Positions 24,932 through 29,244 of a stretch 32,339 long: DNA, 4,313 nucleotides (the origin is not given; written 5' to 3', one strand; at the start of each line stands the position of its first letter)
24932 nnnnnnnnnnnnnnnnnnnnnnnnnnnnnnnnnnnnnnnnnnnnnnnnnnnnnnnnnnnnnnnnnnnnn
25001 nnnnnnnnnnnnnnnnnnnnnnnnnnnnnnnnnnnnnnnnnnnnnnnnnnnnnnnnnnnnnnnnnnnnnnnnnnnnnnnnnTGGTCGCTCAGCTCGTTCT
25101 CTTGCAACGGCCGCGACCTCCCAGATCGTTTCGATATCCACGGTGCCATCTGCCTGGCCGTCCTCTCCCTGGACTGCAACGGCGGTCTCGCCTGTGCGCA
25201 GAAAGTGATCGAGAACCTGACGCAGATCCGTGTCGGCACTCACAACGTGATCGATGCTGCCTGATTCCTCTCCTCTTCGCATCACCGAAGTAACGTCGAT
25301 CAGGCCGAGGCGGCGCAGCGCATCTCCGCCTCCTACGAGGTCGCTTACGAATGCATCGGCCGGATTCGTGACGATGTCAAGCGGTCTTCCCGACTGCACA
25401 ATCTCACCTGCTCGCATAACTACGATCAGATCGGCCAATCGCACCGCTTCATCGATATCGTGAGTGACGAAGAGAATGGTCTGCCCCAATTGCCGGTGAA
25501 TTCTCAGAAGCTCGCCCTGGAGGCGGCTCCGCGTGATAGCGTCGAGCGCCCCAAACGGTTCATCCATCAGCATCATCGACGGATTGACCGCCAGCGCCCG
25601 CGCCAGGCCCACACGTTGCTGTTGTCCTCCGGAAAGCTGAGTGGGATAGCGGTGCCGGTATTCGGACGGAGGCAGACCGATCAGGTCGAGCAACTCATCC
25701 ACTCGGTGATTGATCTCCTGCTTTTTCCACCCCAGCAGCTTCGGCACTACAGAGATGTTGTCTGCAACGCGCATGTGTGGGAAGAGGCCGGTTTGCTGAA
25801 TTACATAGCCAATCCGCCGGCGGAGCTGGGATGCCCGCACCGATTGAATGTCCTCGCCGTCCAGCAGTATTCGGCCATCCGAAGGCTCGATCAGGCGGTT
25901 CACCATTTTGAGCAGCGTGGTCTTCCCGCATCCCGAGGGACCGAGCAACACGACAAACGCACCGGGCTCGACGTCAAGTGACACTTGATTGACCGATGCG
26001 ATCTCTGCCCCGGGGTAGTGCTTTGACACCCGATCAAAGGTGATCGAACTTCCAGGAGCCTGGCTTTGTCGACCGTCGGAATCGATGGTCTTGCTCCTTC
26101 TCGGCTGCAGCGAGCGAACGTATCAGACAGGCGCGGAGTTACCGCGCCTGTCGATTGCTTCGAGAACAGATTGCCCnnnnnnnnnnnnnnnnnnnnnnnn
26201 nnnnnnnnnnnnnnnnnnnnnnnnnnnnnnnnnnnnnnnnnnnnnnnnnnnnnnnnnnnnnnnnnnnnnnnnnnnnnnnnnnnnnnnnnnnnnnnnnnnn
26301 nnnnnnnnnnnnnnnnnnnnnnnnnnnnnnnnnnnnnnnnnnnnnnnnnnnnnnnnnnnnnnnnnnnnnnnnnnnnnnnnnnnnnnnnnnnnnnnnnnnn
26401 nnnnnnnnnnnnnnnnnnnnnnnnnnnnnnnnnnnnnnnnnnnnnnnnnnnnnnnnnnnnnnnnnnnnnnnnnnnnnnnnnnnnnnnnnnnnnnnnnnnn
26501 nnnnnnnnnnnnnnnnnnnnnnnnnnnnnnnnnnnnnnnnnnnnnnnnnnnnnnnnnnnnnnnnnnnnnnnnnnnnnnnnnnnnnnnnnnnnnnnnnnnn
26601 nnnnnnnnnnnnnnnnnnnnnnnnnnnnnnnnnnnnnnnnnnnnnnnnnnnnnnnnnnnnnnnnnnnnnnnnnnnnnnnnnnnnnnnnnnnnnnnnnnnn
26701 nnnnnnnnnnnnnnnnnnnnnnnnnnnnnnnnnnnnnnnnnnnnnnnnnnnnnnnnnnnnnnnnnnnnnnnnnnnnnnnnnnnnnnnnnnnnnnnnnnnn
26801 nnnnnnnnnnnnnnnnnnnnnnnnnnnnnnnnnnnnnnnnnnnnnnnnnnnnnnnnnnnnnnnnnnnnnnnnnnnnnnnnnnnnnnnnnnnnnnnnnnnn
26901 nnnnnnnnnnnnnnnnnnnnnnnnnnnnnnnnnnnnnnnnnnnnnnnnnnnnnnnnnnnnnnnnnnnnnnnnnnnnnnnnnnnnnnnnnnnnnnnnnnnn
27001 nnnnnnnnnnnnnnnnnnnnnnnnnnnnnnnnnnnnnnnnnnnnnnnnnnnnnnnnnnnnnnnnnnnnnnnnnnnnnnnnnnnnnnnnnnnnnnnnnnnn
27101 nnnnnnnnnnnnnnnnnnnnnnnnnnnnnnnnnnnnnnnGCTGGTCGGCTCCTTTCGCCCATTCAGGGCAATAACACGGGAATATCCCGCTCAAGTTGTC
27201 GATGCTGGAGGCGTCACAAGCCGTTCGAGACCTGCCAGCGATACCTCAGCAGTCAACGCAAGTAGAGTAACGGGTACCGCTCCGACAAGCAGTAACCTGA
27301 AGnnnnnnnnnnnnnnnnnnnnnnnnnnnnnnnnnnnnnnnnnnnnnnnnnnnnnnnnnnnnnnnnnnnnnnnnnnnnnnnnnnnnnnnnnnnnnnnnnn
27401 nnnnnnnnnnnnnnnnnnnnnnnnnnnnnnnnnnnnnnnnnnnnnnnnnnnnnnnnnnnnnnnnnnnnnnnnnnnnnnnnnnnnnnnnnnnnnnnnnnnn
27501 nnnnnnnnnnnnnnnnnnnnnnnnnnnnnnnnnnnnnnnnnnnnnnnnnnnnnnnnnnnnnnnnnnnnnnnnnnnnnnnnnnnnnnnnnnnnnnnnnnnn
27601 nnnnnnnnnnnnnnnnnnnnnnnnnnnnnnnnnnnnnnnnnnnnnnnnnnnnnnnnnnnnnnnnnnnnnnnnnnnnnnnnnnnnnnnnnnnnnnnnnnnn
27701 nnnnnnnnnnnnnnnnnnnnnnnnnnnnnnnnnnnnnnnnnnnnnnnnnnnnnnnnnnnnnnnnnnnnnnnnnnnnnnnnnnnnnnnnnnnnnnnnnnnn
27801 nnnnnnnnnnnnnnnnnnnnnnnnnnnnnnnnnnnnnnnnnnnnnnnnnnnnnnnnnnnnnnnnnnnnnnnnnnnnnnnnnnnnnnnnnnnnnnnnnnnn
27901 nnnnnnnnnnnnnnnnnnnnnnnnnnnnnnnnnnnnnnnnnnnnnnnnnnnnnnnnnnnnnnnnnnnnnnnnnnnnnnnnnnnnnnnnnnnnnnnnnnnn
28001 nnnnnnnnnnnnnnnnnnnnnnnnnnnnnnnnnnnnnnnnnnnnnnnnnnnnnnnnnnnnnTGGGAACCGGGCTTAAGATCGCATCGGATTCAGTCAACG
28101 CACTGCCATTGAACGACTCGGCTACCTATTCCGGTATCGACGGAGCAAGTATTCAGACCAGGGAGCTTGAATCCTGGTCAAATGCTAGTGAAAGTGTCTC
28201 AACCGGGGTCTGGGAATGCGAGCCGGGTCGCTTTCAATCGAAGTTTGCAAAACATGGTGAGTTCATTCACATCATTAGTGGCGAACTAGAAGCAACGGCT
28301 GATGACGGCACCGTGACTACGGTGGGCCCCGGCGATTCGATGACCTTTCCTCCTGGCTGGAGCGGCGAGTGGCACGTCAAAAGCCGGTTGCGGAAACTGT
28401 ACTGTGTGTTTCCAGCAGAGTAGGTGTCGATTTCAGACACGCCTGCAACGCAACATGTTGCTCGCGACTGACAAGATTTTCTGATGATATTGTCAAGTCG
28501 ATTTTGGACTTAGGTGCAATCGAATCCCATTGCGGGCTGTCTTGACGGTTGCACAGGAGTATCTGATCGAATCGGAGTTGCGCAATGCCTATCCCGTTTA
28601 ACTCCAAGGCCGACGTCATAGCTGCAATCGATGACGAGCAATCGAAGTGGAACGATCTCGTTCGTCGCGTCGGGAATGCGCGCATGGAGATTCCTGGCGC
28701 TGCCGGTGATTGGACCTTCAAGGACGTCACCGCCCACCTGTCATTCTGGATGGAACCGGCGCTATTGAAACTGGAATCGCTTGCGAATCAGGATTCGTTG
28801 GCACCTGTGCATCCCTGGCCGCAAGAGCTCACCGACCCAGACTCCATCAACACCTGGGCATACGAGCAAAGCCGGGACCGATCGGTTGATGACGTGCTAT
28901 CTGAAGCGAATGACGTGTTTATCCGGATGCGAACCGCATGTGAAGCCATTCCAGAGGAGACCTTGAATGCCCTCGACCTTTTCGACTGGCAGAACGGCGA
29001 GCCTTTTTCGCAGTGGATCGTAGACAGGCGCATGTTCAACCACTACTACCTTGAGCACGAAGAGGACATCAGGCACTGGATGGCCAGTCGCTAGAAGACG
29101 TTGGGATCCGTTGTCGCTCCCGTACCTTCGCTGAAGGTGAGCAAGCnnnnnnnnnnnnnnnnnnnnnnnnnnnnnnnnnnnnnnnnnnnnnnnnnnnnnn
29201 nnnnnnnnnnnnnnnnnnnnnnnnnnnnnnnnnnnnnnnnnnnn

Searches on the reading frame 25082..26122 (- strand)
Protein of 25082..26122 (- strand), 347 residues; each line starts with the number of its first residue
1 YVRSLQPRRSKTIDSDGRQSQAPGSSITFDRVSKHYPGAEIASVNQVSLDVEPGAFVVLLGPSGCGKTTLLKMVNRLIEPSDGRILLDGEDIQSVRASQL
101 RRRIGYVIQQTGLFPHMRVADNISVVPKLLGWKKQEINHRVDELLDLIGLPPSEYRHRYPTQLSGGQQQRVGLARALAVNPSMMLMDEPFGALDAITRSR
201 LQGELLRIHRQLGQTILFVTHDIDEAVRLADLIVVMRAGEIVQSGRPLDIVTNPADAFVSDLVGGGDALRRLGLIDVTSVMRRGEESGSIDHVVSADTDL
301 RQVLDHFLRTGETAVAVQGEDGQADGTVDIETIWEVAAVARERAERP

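Call 37: search_solved_structures(query=window:25082-26122:-, max_evalue=1e-30, show_alignments=2)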
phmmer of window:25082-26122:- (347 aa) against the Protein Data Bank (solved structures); distinct sequences matched with E-value up to 1e-30: 142 (the best 60 are shown).
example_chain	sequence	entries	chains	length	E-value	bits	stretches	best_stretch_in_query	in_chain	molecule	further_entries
8j5q_D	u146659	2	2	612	7.2e-61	209.7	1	39-265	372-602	Uncharacterized ABC transporter ATP-binding protein Rv1281c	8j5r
8j5s_D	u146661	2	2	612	5.3e-60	206.8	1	39-265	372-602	Uncharacterized ABC transporter ATP-binding protein Rv1281c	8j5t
9oe1_A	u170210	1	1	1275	2.4e-59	204.7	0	15-247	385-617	ATP-binding cassette, sub-family B (MDR/TAP), member 4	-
9ody_A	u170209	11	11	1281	2.5e-59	204.7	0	15-247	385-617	ATP-binding cassette, sub-family B (MDR/TAP), member 4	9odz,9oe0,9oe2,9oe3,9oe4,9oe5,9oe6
7niu_A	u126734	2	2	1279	2.6e-59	204.6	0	17-250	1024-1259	Isoform 2 of Phosphatidylcholine translocator ABCB4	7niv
9nfi_A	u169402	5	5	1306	6.9e-59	203.2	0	24-247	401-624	Permeability Glycoprotein (P-gp)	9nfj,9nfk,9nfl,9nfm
8gmg_A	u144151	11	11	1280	8.1e-59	203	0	16-250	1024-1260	ATP-dependent translocase ABCB1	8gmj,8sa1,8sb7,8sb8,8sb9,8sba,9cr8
6qex_A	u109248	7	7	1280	8.1e-59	203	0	16-250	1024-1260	Multidrug resistance protein 1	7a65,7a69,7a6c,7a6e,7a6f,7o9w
8sa0_A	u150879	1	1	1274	8.8e-59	202.8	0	16-248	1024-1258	ATP-dependent translocase ABCB1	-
4q9h_A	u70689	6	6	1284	1e-58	202.6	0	24-250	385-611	Multidrug resistance protein 1A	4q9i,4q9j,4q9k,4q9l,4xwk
4lsg_A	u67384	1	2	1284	1e-58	202.6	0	24-250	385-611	Multidrug resistance protein 1A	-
4ksb_A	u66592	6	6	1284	1e-58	202.6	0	24-250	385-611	Multidrug resistance protein 1A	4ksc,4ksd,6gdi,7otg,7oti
3g5u_A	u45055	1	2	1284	1.1e-58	202.6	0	24-250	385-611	Multidrug resistance protein 1a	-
3g60_A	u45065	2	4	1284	1.1e-58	202.6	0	24-250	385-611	Multidrug resistance protein 1a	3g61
6ujt_A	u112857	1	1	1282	1.1e-58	202.5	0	24-250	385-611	ATP-dependent translocase ABCB1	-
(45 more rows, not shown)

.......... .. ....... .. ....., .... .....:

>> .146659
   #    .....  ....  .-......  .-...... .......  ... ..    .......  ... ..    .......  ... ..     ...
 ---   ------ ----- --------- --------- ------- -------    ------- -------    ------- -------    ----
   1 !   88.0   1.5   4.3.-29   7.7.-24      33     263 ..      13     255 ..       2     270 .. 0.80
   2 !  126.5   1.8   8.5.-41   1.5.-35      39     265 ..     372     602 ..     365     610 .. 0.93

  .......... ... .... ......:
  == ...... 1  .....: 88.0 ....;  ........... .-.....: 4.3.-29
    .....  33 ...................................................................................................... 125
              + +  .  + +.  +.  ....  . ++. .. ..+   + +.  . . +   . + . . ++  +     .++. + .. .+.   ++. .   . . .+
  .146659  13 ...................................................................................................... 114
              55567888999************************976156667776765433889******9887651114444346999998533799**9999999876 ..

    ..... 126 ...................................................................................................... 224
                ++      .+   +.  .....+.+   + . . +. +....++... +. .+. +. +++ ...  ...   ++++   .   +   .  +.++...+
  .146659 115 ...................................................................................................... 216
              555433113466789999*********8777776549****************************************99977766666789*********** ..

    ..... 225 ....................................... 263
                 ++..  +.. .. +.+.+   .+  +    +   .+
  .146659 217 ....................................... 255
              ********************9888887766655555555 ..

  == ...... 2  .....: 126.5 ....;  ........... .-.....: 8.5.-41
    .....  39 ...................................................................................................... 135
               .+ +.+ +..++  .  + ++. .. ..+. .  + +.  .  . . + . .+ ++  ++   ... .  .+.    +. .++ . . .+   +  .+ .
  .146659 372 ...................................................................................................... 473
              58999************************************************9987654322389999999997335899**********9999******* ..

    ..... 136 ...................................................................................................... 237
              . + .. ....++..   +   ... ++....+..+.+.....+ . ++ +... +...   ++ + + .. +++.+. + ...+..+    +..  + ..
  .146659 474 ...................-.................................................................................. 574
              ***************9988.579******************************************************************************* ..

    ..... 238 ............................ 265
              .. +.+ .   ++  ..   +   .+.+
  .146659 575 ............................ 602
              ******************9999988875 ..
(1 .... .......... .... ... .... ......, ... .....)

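Call 49: find_homologous_proteins(query=window:25082-26092:-, max_evalue=1e-60)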
Query window:25082-26092:- (337 aa): 7967 proteins with E <= 1e-60 among 8000 candidates; the best 120 are listed.
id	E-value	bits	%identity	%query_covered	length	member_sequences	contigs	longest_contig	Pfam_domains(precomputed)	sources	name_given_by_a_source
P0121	9.4e-201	684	100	94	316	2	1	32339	PF00005.34,PF13304.13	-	-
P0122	1.2e-147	510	73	98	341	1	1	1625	PF00005.34,PF13304.13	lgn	-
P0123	4.0e-142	491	72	97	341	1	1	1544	PF00005.34,PF13304.13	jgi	jgi:osmoprotectant transport system ATP-binding protein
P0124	3.2e-138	479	68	98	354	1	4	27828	PF00005.34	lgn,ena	-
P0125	9.7e-138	477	73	90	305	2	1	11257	PF00005.34,PF13304.13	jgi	jgi:osmoprotectant transport system ATP-binding protein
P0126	3.6e-137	475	72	91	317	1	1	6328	PF00005.34,PF00571.34,PF13304.13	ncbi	ncbi:hypothetical protein BH23CHL4_BH23CHL4_22060 [soil metagenome]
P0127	1.5e-132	460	68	96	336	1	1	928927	PF00005.34,PF13304.13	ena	-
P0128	3.1e-130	452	67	96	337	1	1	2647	PF00005.34,PF13304.13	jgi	-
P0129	1.3e-129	450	68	93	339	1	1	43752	PF00005.34,PF13304.13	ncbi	-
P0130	2.8e-129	449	69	93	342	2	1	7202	PF00005.34,PF13304.13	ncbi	-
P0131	7.1e-129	448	70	92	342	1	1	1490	PF00005.34,PF13304.13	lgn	-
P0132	1.2e-128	447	69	92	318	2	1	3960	PF00005.34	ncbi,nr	ncbi:MAG: ABC transporter ATP-binding protein [Thermomicrobiales bacterium]|nr:ABC transporter ATP-b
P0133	1.3e-128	447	74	83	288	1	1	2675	PF00005.34,PF13304.13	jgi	jgi:osmoprotectant transport system ATP-binding protein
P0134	2.4e-127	443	68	91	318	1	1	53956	PF00005.34,PF13304.13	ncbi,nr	ncbi:MAG: ABC transporter ATP-binding protein [Thermomicrobiales bacterium]|nr:ABC transporter ATP-b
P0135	3.3e-126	439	74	85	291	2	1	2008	PF00005.34,PF00571.34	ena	-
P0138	1.9e-124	433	70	86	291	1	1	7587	PF00005.34,PF13304.13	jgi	jgi:osmoprotectant transport system ATP-binding protein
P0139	7.0e-124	432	70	85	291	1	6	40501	PF00005.34,PF13304.13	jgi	jgi:osmoprotectant transport system ATP-binding protein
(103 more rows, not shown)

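Call 52: find_encoding_contigs(protein=P0125, flank=1500, max_places=1)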
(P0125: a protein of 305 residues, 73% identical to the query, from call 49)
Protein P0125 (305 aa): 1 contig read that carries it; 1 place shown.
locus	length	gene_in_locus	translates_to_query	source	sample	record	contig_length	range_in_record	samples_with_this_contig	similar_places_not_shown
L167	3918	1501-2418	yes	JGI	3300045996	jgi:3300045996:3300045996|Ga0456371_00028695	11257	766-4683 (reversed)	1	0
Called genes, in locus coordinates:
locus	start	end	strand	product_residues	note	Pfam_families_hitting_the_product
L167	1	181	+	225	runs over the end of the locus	PF00528:BPD_transp_1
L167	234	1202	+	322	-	PF04069:OpuAC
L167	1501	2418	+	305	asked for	PF00005:ABC_tran, PF13304:AAA_21 (faint)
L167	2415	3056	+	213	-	PF00528:BPD_transp_1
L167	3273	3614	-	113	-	-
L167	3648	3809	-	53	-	-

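Call 53: find_encoding_contigs(protein=P0139, flank=1500, max_places=1)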
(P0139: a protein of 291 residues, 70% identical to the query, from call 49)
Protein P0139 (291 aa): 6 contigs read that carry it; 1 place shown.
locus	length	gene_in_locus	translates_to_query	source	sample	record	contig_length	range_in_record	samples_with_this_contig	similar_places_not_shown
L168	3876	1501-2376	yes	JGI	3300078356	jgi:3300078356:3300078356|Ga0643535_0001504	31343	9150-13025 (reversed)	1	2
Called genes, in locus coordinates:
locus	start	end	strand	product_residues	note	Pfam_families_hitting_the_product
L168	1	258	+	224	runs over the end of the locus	PF00528:BPD_transp_1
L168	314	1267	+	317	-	PF04069:OpuAC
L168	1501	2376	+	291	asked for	PF00005:ABC_tran, PF13304:AAA_21 (faint)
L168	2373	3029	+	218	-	PF00528:BPD_transp_1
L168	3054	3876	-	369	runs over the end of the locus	PF08735:DUF1786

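Call 54: find_encoding_contigs(protein=P0138, flank=1500, max_places=1)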
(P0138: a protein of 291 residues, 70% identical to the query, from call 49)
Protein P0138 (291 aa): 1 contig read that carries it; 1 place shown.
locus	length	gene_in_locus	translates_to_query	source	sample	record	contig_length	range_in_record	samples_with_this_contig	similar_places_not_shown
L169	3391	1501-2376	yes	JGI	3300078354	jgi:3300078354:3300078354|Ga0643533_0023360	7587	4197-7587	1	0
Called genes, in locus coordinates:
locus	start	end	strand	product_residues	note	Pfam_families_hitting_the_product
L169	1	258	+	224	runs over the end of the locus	PF00528:BPD_transp_1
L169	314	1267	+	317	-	PF04069:OpuAC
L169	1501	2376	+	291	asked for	PF00005:ABC_tran, PF13304:AAA_21 (faint)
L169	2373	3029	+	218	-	PF00528:BPD_transp_1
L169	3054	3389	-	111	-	?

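Call 60: find_encoding_contigs(protein=P0134, flank=1200, max_places=1)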
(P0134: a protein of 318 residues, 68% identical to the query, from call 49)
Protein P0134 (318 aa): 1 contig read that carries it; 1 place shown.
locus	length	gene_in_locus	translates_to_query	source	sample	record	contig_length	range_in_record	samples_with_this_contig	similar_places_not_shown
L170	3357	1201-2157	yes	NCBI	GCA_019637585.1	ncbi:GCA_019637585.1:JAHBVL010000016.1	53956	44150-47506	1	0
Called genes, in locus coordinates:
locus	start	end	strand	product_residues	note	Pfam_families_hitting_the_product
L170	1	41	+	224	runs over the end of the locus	PF00528:BPD_transp_1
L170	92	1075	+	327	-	PF04069:OpuAC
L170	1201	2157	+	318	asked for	PF00005:ABC_tran, PF13304:AAA_21 (faint)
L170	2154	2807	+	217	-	PF00528:BPD_transp_1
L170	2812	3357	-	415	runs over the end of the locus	PF22807:TrAA12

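Call 61: find_encoding_contigs(protein=P0126, flank=1200, max_places=1)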
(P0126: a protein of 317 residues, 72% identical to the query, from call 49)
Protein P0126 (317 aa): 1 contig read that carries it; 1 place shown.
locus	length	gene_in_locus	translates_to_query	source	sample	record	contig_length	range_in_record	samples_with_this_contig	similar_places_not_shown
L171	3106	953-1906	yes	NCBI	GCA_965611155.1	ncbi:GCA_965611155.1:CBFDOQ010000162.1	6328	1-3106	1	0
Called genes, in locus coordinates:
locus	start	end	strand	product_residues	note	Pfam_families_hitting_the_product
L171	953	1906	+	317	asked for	PF00005:ABC_tran, PF13304:AAA_21 (faint), PF00571:CBS (faint)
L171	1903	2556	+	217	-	PF00528:BPD_transp_1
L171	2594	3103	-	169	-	PF08020:DUF1706, PF11716:MDMPI_N (weak)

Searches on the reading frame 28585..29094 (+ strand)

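Call 17: search_protein_families(library=ncbifam, proteins=[window:28585-29094:+], max_evalue=0.001)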
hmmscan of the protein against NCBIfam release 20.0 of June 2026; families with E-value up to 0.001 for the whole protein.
window:28585-29094:+ (169 aa): 2 families
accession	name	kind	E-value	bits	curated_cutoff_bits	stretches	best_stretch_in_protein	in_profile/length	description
TIGR03083.1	TIGR03083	domain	1e-06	29.2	50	1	17-163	4-128/202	maleylpyruvate isomerase family mycothiol-dependent enzyme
TIGR03084.1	TIGR03084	hypoth_equivalog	4.9e-05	23.1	247.95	1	10-124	2-111/253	TIGR03084 family metal-binding protein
